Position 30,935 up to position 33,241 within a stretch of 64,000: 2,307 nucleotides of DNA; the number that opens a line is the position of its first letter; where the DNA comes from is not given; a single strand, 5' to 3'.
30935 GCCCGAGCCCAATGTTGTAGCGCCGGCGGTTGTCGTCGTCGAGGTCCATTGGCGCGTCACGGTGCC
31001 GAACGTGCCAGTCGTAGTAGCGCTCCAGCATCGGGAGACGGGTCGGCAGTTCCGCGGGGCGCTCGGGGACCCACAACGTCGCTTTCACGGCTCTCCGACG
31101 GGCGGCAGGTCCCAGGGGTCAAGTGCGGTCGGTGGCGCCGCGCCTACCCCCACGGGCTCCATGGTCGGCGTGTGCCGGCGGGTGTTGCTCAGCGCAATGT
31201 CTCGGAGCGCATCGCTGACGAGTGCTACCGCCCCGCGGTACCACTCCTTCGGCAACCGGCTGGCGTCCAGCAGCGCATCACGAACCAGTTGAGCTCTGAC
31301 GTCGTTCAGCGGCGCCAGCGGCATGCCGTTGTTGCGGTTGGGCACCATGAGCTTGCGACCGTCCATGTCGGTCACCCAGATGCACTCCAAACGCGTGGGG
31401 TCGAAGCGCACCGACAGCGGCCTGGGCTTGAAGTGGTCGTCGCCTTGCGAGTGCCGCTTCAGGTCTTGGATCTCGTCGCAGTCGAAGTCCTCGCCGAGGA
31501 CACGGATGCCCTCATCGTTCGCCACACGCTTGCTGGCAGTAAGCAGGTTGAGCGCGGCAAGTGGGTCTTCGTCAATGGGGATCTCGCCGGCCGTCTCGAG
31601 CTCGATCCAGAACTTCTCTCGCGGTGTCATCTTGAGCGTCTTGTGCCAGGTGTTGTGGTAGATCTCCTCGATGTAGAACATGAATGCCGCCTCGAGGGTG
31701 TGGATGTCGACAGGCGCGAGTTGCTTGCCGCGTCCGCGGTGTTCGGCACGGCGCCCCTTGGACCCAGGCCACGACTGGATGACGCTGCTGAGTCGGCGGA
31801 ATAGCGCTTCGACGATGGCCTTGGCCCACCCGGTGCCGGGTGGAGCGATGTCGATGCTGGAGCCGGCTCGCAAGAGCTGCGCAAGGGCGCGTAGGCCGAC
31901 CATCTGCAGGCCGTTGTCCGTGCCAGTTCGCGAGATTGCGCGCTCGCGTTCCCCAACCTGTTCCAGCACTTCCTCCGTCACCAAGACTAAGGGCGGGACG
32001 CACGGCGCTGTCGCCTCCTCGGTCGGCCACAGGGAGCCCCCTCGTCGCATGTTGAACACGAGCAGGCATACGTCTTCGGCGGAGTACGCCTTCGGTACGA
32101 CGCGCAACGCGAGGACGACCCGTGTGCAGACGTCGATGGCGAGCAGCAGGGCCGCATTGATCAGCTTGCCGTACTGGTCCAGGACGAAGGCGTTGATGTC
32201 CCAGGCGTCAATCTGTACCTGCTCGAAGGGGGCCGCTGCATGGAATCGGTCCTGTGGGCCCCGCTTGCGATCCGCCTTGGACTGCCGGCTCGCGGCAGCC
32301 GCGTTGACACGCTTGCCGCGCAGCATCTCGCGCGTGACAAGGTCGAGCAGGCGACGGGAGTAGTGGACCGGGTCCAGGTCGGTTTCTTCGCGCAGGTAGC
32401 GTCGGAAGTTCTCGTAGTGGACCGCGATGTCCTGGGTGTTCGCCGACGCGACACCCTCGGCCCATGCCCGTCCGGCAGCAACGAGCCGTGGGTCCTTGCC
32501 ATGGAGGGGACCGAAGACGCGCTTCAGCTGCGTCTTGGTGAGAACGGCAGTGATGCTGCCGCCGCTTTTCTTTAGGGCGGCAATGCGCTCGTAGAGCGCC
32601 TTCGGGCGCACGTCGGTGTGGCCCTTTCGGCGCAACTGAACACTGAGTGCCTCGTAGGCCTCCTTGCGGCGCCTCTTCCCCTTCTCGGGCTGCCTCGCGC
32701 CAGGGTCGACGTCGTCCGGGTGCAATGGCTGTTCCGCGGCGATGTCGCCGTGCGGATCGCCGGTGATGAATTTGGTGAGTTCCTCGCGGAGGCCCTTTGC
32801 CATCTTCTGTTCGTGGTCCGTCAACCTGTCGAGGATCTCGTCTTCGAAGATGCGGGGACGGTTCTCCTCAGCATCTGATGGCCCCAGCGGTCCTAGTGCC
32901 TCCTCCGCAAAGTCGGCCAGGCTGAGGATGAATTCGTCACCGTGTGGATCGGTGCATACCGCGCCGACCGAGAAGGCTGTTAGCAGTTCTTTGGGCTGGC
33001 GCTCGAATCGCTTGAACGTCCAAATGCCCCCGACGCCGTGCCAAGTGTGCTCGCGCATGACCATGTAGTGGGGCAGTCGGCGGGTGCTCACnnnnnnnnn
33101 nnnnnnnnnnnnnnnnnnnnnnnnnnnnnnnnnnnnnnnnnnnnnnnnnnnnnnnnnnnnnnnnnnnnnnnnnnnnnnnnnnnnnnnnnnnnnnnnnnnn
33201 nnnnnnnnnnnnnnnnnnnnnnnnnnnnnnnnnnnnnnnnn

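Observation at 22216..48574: ~26-kb composite accessory island inserted directly downstream of the dnaB stop codon within the conserved rpsF-ssb-rpsR-rplI-dnaB neighbourhood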

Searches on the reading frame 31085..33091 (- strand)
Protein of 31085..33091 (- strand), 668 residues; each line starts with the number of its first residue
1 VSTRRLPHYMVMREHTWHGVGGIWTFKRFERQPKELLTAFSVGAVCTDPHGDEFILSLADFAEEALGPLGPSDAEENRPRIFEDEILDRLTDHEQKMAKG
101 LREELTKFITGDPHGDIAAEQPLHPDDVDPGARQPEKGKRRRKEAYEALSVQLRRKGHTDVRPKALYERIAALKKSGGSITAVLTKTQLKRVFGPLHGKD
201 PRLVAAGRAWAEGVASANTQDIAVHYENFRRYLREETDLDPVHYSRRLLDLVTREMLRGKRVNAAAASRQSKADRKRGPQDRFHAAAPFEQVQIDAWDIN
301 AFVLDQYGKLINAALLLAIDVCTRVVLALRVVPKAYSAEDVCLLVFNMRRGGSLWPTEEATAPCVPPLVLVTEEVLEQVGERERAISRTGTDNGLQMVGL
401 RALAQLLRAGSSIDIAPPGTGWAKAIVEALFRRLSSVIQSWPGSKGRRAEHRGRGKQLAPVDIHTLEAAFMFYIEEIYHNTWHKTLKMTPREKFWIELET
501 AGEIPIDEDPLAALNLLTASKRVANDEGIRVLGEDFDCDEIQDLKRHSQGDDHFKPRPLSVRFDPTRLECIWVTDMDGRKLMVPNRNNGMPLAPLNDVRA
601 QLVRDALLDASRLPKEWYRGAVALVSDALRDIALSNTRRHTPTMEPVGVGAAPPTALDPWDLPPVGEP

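Call 6: search_protein_families(library=pfam, proteins=[window:31085-33091:-])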
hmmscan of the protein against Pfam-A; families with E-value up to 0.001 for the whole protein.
window:31085-33091:- (668 aa): 1 family
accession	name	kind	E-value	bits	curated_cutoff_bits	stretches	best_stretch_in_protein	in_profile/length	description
PF09299.17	Mu-transpos_C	-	0.00062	20.2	21.7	0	515-582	3-60/61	Mu transposase, C-terminal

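Call 9: search_protein_families(library=ncbifam, proteins=[window:31085-33091:-])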
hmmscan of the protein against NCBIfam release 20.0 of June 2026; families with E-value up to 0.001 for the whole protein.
window:31085-33091:- (668 aa): 1 family
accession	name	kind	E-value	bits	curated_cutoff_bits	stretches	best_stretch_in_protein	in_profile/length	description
NF033577.2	transpos_IS481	equivalog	6.4e-05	22.6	224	0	266-335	106-169/284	IS481 family transposase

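Call 29: find_related_loci(query=window:31085-33091:-, collection=metagenome_contigs, flank=10000)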
Query window:31085-33091:- (668 aa) in metagenome_contigs; peptide patterns used: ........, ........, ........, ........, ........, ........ (x = any residue, [..] = any of these).
245 stretches matched a pattern, but none encodes a relative of the query by tblastn (E <= 1e-3).

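Call 30: find_homologous_proteins(query=window:31085-33091:-)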
Query window:31085-33091:- (668 aa): 4 proteins with E <= 0.001 among 8000 candidates.
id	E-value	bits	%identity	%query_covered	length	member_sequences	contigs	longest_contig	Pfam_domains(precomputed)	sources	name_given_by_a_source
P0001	0.0e+0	1510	100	99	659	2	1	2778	-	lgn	-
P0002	7.1e-16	76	25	49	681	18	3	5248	PF00665.33,PF09299.18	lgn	-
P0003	4.0e-8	50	26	52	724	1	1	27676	-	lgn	-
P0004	2.6e-6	44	27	53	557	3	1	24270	-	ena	-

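Call 48: find_encoding_contigs(protein=P0001, flank=10000, max_places=5)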
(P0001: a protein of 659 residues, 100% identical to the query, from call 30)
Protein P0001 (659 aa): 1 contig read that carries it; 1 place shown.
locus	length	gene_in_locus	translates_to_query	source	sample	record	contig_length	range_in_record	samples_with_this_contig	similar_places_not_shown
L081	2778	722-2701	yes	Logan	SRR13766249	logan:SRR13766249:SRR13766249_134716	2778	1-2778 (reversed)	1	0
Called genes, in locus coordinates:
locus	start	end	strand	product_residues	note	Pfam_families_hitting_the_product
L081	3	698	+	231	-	?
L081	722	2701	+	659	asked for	-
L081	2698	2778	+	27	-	?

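Call 49: find_encoding_contigs(protein=P0003, flank=10000, max_places=3)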
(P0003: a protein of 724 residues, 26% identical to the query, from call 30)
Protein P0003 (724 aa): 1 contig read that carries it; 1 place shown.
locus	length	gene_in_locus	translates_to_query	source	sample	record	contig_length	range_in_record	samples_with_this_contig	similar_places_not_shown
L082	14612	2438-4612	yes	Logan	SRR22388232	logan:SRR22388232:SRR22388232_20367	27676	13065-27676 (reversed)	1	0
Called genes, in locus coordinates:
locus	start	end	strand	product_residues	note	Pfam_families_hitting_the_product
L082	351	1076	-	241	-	-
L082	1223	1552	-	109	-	PF01381:HTH_3 (weak)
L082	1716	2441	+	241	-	-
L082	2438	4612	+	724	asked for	-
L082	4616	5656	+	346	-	PF13401:AAA_22, PF05621:TniB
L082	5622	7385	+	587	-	-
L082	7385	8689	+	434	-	PF06527:TniQ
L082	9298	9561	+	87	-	-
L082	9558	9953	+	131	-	PF01850:PIN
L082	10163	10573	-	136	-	PF03713:DUF305, PF13628:DUF4142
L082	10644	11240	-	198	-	-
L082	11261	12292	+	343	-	PF13641:Glyco_tranf_2_3, PF00535:Glycos_transf_2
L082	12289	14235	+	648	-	-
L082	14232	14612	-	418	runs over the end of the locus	PF00155:Aminotran_1_2 (weak), PF01041:DegT_DnrJ_EryC1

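Call 50: find_encoding_contigs(protein=P0004, flank=10000, max_places=3)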
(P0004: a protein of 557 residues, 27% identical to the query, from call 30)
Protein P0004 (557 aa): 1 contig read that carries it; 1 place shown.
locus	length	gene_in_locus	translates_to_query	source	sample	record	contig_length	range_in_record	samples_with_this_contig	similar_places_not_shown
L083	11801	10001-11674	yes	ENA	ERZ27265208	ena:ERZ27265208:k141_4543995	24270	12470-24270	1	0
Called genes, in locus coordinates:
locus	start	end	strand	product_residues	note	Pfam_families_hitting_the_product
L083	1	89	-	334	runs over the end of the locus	-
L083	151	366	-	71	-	-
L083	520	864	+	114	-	PF00392:GntR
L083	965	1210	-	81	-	-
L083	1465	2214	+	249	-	PF19319:DUF5919 (weak)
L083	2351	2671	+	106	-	PF00293:NUDIX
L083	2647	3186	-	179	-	PF01966:HD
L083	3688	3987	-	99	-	PF08388:GIIM (weak)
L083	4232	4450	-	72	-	-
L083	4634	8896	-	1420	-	PF08751:TrwC, PF13245:AAA_19 (weak), PF13604:AAA_30, PF22232:TraI_hel_assoc_N (weak)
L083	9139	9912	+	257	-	PF08722:Tn7_TnsA-like_N (weak)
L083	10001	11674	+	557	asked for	-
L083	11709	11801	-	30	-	?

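Call 79: search_protein_representatives(protein=window:31085-33091:-)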
Query: 668 residues. Proteins with E-value up to 0.001 (for the whole library): 437; up to 1e-10: 100; up to 1e-30: 4. The best 150 are listed.
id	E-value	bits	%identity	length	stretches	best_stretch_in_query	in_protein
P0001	0.0e+00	1510.4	100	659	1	10-668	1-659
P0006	6.0e-117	408.3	39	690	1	4-661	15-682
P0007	8.9e-50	186.3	32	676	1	133-610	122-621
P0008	3.5e-31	124.8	28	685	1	62-607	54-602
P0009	7.8e-28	113.8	29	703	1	94-578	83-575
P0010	3.0e-27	111.9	31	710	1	256-624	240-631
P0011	8.6e-27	110.4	25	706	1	86-645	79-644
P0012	1.2e-25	106.6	29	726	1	249-614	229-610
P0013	4.3e-25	104.7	28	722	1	71-609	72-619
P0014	4.4e-24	101.4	28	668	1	86-587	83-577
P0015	5.7e-24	101.0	28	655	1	45-634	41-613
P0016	1.9e-23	99.3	30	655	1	231-666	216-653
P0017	3.0e-23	98.6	33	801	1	258-577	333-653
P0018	6.9e-23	97.5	26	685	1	49-617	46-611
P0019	7.4e-22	94.0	26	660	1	260-654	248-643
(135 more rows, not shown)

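Call 80: find_encoding_contigs(protein=P0006, flank=10000, max_places=4)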
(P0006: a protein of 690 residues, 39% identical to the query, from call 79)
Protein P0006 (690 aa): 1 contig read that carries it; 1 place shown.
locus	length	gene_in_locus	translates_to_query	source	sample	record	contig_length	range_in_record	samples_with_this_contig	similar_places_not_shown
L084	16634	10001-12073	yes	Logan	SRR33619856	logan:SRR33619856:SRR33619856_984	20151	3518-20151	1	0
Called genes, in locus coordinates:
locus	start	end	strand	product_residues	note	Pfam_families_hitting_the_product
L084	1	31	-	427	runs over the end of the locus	PF02518:HATPase_c (weak), PF13589:HATPase_c_3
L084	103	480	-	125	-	PF03852:Vsr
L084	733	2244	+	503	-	PF13589:HATPase_c_3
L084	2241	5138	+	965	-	PF10593:Z1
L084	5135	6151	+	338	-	PF14390:DUF4420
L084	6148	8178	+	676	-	PF22879:AIPR_N, PF10592:AIPR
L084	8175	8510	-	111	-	-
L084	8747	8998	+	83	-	-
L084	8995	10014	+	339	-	-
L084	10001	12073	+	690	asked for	-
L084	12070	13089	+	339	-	PF05621:TniB (weak), PF13401:AAA_22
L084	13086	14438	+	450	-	PF06527:TniQ (faint)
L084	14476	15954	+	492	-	PF06527:TniQ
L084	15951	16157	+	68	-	-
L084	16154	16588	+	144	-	PF18367:Rv2175c_C (faint)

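Call 85: find_encoding_contigs(protein=P0007, flank=10000, max_places=4)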
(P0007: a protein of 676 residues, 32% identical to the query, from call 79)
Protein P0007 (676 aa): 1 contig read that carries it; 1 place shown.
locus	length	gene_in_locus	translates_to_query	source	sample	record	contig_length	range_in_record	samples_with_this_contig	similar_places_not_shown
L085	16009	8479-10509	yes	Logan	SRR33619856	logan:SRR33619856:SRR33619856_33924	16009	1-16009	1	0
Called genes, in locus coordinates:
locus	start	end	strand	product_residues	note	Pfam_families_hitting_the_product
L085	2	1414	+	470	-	?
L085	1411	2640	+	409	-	PF01420:Methylase_S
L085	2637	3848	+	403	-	PF04313:HSDR_N, PF04851:ResIII, PF18766:SWI2_SNF2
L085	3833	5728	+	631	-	PF18766:SWI2_SNF2, PF22679:T1R_D3-like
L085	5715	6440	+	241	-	PF01863:YgjP-like, PF10263:SprT-like (weak)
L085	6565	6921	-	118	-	-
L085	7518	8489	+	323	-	-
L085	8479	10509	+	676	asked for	PF00665:rve (faint)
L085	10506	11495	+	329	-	PF13401:AAA_22 (weak)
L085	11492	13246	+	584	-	PF06527:TniQ (weak)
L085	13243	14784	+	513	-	PF06527:TniQ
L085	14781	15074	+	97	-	-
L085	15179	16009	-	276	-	?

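Call 86: find_encoding_contigs(protein=P0008, flank=10000, max_places=4)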
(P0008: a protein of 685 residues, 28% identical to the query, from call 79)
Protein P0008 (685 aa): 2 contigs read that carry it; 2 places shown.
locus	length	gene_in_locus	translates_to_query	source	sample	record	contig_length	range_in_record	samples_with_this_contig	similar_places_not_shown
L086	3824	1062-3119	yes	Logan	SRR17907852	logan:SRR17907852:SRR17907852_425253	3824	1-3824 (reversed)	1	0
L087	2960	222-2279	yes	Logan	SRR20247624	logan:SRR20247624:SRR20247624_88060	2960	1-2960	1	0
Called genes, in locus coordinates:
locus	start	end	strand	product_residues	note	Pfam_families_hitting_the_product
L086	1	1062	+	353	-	?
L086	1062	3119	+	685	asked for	-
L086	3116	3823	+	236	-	?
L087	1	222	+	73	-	?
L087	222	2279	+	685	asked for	-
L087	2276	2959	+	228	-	?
